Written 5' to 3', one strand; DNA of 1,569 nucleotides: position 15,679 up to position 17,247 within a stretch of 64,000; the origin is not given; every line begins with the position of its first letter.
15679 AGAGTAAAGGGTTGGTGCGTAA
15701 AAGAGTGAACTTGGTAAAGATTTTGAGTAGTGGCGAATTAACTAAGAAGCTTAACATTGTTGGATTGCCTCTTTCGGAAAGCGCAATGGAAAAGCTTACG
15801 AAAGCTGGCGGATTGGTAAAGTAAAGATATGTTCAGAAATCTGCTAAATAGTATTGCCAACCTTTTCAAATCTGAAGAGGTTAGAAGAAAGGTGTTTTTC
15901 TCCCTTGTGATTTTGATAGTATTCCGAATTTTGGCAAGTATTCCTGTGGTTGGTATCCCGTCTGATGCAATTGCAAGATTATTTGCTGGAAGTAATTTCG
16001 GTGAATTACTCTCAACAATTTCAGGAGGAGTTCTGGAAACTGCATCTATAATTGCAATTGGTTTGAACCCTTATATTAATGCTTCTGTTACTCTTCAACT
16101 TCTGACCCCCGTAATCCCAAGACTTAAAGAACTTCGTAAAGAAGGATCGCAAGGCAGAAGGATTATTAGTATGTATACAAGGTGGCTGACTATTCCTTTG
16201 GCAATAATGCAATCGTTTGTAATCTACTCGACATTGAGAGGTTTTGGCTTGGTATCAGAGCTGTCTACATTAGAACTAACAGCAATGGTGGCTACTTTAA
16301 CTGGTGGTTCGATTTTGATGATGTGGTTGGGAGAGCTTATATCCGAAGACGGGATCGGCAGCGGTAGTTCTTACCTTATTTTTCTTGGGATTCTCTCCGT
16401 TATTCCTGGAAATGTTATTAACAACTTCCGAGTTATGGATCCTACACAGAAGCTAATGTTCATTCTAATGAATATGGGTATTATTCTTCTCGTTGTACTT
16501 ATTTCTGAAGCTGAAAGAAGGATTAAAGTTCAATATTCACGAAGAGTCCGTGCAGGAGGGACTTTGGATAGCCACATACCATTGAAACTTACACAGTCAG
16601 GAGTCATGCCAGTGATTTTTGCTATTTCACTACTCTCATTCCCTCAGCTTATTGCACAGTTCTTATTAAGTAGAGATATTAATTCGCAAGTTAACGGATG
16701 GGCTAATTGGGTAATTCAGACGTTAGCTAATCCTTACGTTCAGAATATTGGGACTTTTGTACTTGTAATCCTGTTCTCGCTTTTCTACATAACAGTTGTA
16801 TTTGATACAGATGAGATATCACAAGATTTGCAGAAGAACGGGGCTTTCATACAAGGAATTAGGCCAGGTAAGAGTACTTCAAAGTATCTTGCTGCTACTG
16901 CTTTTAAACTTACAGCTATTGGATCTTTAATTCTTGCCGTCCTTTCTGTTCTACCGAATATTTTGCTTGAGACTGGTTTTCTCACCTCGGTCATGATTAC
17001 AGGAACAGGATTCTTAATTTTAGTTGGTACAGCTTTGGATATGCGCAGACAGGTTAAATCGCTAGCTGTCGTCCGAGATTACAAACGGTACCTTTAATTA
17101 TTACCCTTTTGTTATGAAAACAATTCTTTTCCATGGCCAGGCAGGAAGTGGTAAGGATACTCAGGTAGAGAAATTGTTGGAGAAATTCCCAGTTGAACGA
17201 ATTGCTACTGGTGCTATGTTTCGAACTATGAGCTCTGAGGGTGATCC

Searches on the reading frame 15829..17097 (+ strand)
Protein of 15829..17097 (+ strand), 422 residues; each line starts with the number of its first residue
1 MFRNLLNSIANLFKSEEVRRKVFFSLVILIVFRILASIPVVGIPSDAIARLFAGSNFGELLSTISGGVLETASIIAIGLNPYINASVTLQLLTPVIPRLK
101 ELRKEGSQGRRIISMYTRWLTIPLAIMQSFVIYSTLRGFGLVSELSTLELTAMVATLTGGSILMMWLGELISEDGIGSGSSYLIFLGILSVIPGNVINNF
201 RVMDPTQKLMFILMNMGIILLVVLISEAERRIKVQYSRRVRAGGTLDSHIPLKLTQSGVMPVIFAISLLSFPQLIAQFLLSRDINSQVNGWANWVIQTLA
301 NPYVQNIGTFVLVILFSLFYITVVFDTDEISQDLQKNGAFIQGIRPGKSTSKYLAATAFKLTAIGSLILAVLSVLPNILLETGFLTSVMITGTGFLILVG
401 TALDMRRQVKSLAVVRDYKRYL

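Call 19: list_cluster_members(proteins=[window:15829-17097:+, window:20377-21339:+, window:56569-57822:+, window:58413-61493:-, window:5930-7096:+])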
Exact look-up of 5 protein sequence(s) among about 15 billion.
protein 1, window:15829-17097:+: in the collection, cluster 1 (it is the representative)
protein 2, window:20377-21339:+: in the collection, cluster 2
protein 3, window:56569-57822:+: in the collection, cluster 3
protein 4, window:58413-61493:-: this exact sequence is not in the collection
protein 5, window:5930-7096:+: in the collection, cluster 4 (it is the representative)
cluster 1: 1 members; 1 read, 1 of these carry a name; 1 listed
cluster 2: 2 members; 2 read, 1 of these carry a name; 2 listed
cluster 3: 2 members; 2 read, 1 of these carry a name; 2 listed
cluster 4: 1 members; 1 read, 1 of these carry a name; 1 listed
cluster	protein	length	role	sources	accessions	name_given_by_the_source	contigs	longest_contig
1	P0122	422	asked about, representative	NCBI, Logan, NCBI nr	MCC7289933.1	preprotein translocase subunit SecY [bacterium]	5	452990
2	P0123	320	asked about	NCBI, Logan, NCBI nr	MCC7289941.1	DNA-directed RNA polymerase subunit alpha [bacterium]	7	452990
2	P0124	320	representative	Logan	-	-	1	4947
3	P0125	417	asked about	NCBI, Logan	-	-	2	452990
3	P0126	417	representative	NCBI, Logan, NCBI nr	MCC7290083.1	Nramp family divalent metal transporter [bacterium]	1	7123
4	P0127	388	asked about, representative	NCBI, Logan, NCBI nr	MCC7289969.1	elongation factor Tu [bacterium]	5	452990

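Call 31: find_homologous_proteins(query=window:15829-17097:+, max_evalue=1e-30)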
Query window:15829-17097:+ (422 aa): 5490 proteins with E <= 1e-30 among 8000 candidates; the best 120 are listed.
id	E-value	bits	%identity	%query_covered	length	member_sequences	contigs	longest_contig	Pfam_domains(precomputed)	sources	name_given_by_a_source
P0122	3.4e-259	877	100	100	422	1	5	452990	PF00344.26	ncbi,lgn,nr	ncbi:preprotein translocase subunit SecY [bacterium]|nr:preprotein translocase subunit SecY [bacteri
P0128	1.9e-220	750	82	100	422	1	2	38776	PF00344.26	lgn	-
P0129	3.1e-219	746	82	100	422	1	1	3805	PF00344.26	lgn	-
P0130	6.8e-219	745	82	100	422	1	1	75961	PF00344.26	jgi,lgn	jgi:preprotein translocase subunit SecY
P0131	6.9e-219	745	82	100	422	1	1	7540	PF00344.26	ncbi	-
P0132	9.5e-218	741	82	100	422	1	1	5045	PF00344.26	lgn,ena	-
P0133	2.7e-217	739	81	100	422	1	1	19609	PF00344.26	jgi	jgi:preprotein translocase subunit SecY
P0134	1.6e-213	727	81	100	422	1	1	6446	PF00344.26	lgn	-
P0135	1.1e-204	698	77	100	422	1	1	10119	PF00344.26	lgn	-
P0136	1.2e-202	691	77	100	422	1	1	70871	PF00344.26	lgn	-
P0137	2.9e-200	683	75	100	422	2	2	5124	PF00344.26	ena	-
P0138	1.3e-189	648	72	100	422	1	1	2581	PF00344.26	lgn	-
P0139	5.0e-188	643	71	100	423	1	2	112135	PF00344.26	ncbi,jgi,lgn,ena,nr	ncbi:MAG TPA: preprotein translocase subunit SecY [Candidatus Dojkabacteria bacterium]|nr:preprotein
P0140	3.1e-187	640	70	100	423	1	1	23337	PF00344.26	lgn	-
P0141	1.3e-184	632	70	100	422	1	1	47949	PF00344.26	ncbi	-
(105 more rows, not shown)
